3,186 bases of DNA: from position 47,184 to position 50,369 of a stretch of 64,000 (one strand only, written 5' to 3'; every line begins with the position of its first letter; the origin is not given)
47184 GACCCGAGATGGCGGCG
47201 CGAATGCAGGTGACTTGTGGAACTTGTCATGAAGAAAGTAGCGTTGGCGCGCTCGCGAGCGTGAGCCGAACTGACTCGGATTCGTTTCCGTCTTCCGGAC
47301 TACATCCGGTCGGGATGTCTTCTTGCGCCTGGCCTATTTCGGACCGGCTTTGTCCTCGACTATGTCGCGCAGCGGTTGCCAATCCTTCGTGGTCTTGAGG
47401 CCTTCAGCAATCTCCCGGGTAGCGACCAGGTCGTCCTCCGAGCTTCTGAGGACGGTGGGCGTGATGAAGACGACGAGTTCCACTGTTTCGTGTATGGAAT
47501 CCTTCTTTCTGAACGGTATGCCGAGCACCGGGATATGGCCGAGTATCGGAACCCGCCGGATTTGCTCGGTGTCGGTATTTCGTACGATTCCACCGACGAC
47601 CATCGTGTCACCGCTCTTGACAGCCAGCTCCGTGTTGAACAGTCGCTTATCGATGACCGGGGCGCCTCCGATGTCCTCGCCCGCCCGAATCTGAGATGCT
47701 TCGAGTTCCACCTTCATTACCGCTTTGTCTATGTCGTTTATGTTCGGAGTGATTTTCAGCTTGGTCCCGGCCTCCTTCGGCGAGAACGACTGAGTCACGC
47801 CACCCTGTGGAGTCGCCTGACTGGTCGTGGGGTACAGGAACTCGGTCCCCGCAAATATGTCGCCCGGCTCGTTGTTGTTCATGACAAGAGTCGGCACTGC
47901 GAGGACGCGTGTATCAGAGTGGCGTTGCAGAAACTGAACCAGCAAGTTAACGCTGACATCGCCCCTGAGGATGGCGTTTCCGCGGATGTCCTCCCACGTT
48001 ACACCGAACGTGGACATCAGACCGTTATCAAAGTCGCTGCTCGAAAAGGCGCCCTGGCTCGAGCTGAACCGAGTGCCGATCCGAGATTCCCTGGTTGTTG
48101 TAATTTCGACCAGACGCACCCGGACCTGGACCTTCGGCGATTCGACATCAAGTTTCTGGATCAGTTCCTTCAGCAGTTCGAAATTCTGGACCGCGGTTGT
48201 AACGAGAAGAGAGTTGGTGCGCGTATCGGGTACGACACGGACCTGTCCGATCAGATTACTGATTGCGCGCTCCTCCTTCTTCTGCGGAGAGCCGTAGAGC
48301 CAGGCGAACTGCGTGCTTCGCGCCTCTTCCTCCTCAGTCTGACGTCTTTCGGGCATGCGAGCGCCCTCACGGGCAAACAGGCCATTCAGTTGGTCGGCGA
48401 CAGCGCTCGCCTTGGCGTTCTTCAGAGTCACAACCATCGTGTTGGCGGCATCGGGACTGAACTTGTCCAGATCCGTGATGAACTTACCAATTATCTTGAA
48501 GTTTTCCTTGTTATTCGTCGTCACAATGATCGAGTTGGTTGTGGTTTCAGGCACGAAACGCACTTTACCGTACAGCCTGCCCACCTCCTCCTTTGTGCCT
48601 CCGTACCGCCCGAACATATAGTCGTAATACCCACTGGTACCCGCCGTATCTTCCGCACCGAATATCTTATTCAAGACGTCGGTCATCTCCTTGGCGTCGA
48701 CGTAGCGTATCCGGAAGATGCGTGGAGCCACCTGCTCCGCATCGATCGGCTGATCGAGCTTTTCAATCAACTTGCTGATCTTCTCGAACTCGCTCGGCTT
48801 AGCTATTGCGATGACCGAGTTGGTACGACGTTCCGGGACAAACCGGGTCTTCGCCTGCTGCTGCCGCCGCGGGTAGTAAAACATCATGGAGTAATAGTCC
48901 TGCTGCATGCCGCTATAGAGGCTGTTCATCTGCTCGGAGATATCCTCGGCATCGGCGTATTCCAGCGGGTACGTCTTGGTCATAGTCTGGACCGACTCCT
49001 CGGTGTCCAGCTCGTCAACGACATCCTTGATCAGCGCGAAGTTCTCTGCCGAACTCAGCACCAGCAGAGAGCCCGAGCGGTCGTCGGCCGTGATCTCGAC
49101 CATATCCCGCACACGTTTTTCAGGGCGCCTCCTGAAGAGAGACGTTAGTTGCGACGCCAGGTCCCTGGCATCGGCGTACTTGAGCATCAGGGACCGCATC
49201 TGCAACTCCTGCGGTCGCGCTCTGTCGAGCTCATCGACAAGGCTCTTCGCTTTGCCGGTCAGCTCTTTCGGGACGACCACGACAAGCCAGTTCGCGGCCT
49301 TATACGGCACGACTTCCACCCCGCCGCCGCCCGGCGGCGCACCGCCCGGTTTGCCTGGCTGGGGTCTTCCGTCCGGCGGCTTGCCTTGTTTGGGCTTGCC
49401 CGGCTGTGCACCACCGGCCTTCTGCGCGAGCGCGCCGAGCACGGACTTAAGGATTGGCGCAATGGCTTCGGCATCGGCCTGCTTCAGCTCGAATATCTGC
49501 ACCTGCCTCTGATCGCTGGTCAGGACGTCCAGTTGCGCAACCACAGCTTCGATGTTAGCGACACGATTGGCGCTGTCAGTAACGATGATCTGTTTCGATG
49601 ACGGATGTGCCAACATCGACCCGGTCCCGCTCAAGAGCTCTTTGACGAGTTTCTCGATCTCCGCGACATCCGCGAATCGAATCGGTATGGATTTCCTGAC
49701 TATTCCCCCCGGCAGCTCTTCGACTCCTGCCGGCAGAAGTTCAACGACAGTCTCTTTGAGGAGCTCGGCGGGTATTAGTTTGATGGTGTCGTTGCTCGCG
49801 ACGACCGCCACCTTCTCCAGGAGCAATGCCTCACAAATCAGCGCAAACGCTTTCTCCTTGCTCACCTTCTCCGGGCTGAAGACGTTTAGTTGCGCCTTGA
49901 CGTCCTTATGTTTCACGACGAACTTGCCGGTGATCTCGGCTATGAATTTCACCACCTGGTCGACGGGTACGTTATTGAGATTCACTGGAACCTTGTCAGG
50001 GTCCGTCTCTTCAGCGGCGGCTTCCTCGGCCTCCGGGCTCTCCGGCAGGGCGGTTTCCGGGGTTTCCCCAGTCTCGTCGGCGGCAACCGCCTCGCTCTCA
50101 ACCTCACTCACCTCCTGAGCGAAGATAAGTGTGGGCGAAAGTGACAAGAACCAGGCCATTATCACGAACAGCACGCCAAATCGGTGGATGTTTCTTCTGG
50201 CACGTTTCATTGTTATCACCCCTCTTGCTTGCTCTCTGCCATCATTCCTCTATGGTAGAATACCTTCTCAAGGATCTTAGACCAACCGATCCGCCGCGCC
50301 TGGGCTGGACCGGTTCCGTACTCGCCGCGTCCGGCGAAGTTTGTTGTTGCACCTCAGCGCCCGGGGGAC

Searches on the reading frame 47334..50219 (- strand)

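Call 35: search_protein_families(library=ncbifam, proteins=[window:47334-50219:-], max_evalue=1e-10)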
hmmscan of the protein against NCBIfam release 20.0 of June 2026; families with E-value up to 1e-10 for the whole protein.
window:47334-50219:- (961 aa): 8 families
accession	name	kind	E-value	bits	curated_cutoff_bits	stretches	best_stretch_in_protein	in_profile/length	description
TIGR02517.1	type_II_gspD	equivalog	1.5e-118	396.9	351.35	3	549-929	191-595/600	type II secretion system secretin GspD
TIGR02515.1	IV_pilus_PilQ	subfamily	3.3e-71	240.5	284.35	1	594-924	99-427/428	type IV pilus secretin PilQ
TIGR02516.1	type_III_yscC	equivalog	3.7e-41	141.1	238.45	1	656-925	195-462/463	type III secretion system outer membrane ring subunit SctC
NF010083.0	PRK13568.1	equivalog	1.5e-39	135.9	554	1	660-925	152-418/419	DNA uptake porin HofQ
NF007851.2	PRK10560.1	exception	1.2e-33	116.6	598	1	656-925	140-410/412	DNA uptake porin HofQ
TIGR02519.1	pilus_MshL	equivalog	3.8e-26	91.8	250.2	1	666-924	5-290/290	pilus (MSHA type) biogenesis protein MshL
NF042912.1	Amuc_1098_fam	equivalog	8.1e-19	67.1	750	0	844-924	716-796/805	Amuc_1098 family type IV pilus outer membrane protein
NF011873.0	PRK15346.1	equivalog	3e-15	55.9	524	1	654-920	230-490/499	EscC/YscC/HrcC family type III secretion system outer membrane ring protein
